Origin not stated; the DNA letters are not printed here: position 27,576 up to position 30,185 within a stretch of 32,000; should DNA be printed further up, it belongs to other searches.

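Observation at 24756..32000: Dnd/Ssp-like defence operon of non-canonical composition: PP-loop enzyme, PLD-nuclease/SF2-helicase, DndD/SMC-like ATPase and unassigned small proteins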

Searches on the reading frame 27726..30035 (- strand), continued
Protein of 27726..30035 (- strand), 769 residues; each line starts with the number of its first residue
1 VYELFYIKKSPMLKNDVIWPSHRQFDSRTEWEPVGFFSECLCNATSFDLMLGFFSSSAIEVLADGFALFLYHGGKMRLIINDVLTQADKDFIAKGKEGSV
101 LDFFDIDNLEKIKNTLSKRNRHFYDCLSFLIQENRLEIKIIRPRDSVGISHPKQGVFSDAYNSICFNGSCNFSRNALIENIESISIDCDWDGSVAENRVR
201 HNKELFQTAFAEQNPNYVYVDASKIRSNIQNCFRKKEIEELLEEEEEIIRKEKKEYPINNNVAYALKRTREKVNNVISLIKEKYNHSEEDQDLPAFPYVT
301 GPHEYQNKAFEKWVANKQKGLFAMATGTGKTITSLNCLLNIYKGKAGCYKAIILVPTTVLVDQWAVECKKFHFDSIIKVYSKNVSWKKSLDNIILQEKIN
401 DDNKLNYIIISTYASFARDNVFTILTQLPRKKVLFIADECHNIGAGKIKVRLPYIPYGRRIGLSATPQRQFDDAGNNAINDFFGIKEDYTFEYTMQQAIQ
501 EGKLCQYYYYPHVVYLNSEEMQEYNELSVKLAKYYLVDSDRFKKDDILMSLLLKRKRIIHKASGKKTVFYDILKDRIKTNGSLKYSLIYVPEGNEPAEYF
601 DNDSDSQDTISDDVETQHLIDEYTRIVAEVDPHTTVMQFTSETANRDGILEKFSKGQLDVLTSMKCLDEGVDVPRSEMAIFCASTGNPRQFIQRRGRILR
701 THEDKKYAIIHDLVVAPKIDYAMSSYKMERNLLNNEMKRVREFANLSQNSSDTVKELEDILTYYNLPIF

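Call 79: get_annotated_region(hit=H9, flank=6000)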
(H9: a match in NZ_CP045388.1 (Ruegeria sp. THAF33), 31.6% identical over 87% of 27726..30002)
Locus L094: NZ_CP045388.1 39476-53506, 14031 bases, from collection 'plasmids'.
description: Ruegeria sp. THAF33 plasmid pTHAF33_d, complete sequence
organism: Ruegeria sp. THAF33 (NCBI taxid 2587853)
taxonomy: Bacteria; Pseudomonadota; Alphaproteobacteria; Rhodobacterales; Roseobacteraceae; Ruegeria; Ruegeria sp. THAF33
host: -; source: pure culture,Surface of a polyethylene microplastic particle present in tank 6 of a marine aquarium ...; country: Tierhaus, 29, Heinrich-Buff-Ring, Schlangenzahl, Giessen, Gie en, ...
typing (MOB-suite, as given by PLSDB): mobilizable; replicon rep_cluster_392; relaxase MOBP
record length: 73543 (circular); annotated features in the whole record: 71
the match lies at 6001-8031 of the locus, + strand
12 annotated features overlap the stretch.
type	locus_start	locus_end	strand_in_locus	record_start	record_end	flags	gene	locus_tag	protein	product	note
CDS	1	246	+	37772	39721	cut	dndD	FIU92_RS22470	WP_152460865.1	DNA sulfur modification protein DndD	-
CDS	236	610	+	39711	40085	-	dndE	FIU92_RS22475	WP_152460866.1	DNA sulfur modification protein DndE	-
CDS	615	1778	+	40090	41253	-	-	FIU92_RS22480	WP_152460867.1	cysteine desulfurase family protein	-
CDS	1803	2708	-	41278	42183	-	-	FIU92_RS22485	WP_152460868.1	hypothetical protein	-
CDS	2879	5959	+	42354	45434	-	-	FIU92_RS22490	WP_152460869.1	sigma factor-like helix-turn-helix DNA-binding protein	GO:0006352 - DNA-templated transcription initiation [Evidence IEA]; GO:0006355 - regulation of DNA-templated ...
CDS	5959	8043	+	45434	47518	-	-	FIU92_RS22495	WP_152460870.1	DNA phosphorothioation system restriction enzyme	-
CDS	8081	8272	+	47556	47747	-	-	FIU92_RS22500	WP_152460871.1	hypothetical protein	-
CDS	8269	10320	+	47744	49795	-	-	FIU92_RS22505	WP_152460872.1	AAA family ATPase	-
CDS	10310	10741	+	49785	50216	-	-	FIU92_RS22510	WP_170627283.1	DNA phosphorothioation-associated protein 4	-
CDS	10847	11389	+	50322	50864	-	-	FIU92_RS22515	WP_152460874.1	hypothetical protein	-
CDS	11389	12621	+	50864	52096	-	-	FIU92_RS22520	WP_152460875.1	DNA phosphorothioation-associated DGQHR protein 1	-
CDS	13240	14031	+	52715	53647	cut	-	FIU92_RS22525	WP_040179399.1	helix-turn-helix domain-containing protein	GO:0006355 - regulation of DNA-templated transcription [Evidence IEA]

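Call 80: get_annotated_region(hit=H10, flank=6000)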
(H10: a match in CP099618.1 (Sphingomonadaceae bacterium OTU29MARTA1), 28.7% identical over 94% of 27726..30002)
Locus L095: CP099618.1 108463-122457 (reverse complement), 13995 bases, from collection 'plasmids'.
description: Sphingomonadaceae bacterium OTU29MARTA1 plasmid unnamed1, complete sequence
organism: Sphingomonadaceae bacterium OTU29MARTA1 (NCBI taxid 2952888)
taxonomy: Bacteria; Pseudomonadota; Alphaproteobacteria; Sphingomonadales; Sphingomonadaceae; ; Sphingomonadaceae bacterium OTU29MARTA1
host: -; source: Arabidopsis thaliana,pure culture,leaf; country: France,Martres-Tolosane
typing (MOB-suite, as given by PLSDB): non-mobilizable; mating-pair formation MPF_T
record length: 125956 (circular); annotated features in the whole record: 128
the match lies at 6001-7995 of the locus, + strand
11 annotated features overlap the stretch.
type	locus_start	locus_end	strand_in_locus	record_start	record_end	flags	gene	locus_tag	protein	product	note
CDS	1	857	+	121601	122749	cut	-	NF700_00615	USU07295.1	cysteine desulfurase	-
CDS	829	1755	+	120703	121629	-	-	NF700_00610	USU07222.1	DUF4007 family protein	-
CDS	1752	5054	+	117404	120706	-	-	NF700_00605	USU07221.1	hypothetical protein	-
CDS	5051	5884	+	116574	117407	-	-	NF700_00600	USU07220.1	phosphoadenosine phosphosulfate reductase family protein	-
CDS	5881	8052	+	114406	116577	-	-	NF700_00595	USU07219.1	DEAD/DEAH box helicase family protein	-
CDS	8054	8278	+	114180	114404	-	-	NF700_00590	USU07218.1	hypothetical protein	-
CDS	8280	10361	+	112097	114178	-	-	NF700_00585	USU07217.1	AAA family ATPase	-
CDS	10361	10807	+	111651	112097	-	-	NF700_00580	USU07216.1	hypothetical protein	-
CDS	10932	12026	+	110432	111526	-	-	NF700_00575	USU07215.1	ATP-binding protein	-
CDS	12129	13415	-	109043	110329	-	-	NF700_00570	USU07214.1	type II toxin-antitoxin system HipA family toxin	-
CDS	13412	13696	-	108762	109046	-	-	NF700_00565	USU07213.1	helix-turn-helix domain-containing protein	-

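Call 81: get_annotated_region(hit=H15, flank=6000)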
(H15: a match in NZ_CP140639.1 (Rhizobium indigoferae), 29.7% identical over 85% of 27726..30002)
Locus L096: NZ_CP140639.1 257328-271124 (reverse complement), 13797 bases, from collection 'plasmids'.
description: Rhizobium indigoferae strain CIP 108029 plasmid pRinCIP108029a, complete sequence
organism: Rhizobium indigoferae (NCBI taxid 158891)
taxonomy: Bacteria; Pseudomonadota; Alphaproteobacteria; Hyphomicrobiales; Rhizobiaceae; Rhizobium; Rhizobium indigoferae
host: -; source: Indigofera amblyantha,Pure culture; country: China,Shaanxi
typing (MOB-suite, as given by PLSDB): conjugative; replicon rep_cluster_471; relaxase MOBQ; mating-pair formation MPF_T
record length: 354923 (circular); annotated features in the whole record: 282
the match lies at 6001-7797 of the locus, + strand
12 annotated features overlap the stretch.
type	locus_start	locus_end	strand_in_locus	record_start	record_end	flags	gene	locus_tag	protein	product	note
CDS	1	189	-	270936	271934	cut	aepX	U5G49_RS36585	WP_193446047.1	phosphoenolpyruvate mutase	GO:0019634 - organic phosphonate metabolic process [Evidence IEA]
CDS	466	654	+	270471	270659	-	-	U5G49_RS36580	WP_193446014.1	hypothetical protein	-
CDS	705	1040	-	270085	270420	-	-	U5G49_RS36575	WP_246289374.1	hypothetical protein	-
CDS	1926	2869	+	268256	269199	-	-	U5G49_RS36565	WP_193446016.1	IS630 family transposase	-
CDS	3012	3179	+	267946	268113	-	-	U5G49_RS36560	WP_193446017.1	hypothetical protein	-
CDS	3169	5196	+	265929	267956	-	-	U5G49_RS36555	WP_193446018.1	AAA family ATPase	GO:0006302 - double-strand break repair [Evidence IEA]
CDS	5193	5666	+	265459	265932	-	-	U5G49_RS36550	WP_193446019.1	DNA phosphorothioation-associated protein 4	-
CDS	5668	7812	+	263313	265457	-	-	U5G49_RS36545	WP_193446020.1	DEAD/DEAH box helicase family protein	-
CDS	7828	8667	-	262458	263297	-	-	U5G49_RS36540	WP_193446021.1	phosphoadenosine phosphosulfate reductase family protein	-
CDS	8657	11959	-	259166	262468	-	-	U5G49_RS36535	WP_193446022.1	ATP-binding protein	-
CDS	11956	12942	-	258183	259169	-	-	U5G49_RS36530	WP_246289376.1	DUF4007 family protein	-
CDS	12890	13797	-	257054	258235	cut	-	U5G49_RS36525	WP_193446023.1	cysteine desulfurase family protein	-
